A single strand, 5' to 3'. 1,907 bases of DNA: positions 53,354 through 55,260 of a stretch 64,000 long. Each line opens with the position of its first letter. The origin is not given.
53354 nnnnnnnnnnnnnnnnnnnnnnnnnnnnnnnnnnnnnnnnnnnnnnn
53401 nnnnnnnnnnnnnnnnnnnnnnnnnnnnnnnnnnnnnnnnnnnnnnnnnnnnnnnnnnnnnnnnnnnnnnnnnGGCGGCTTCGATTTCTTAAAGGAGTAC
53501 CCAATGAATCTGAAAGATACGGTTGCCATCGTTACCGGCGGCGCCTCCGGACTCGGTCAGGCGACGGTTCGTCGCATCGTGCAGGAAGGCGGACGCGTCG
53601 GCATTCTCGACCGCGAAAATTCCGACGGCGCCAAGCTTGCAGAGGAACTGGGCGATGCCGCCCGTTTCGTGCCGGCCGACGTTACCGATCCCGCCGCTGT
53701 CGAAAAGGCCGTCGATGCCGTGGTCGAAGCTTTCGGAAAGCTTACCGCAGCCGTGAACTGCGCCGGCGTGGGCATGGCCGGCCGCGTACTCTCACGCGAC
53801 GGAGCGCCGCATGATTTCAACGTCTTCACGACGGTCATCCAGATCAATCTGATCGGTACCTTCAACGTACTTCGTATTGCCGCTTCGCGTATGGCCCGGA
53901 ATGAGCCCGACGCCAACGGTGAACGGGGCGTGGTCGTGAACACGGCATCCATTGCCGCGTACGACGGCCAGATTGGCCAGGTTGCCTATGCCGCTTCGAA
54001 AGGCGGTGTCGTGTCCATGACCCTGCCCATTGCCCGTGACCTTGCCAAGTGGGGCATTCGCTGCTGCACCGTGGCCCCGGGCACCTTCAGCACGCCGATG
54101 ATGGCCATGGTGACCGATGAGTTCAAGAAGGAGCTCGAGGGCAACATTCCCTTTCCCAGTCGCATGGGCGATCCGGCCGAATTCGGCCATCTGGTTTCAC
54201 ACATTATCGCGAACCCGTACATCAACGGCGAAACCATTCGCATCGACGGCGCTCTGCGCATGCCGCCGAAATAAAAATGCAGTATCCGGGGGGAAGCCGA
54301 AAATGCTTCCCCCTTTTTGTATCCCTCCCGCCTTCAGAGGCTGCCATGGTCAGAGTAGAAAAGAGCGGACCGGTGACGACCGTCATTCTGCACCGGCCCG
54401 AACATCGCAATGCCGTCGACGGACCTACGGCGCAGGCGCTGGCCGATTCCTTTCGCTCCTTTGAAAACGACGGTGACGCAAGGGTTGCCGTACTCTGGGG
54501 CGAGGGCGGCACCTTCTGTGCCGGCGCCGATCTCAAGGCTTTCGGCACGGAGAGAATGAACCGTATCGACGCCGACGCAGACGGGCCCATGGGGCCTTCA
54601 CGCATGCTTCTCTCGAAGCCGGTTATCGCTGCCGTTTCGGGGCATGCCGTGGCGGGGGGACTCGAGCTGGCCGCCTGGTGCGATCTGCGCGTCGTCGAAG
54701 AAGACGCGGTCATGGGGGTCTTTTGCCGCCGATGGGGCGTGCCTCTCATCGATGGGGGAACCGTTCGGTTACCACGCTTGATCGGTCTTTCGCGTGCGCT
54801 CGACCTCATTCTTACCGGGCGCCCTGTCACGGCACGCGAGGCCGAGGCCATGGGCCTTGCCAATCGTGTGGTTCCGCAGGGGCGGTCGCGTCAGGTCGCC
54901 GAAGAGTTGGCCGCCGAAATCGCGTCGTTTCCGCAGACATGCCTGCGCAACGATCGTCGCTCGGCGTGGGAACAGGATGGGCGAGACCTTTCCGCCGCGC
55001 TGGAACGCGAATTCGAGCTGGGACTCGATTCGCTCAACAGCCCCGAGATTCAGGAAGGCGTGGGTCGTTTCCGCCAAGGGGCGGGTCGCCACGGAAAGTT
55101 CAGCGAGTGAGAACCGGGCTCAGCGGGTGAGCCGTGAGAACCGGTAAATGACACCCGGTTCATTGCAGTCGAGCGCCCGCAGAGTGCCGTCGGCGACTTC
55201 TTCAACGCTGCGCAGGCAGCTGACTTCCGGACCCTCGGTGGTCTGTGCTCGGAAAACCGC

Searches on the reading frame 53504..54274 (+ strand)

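Call 37: search_protein_families(library=pfam, proteins=[window:53504-54274:+], max_evalue=0.00001)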
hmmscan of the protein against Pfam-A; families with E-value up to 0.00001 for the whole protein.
window:53504-54274:+ (256 aa): 4 families
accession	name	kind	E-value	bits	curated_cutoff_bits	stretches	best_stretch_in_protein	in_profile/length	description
PF00106.31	adh_short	-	2.2e-45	155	26.6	1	7-204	2-191/195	short chain dehydrogenase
PF13561.12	adh_short_C2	-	8.8e-40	137.2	27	1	14-249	3-233/236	Enoyl-(Acyl carrier protein) reductase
PF08659.16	KR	-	7.2e-11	42.8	22.6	1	8-165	3-152/180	KR domain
PF01370.27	Epimerase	-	3.3e-07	30.4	20.9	1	9-127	2-103/240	NAD dependent epimerase/dehydratase family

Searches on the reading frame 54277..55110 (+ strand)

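Call 37: search_protein_families(library=pfam, proteins=[window:54277-55110:+], max_evalue=0.00001)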
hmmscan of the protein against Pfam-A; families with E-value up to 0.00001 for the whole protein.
window:54277-55110:+ (277 aa): 2 families
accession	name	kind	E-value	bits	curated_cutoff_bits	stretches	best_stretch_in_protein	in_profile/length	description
PF00378.25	ECH_1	-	2.4e-39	135.7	27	1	30-265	3-240/251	Enoyl-CoA hydratase/isomerase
PF16113.10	ECH_2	-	1.3e-19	71.3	27.2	1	34-214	2-187/335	Enoyl-CoA hydratase/isomerase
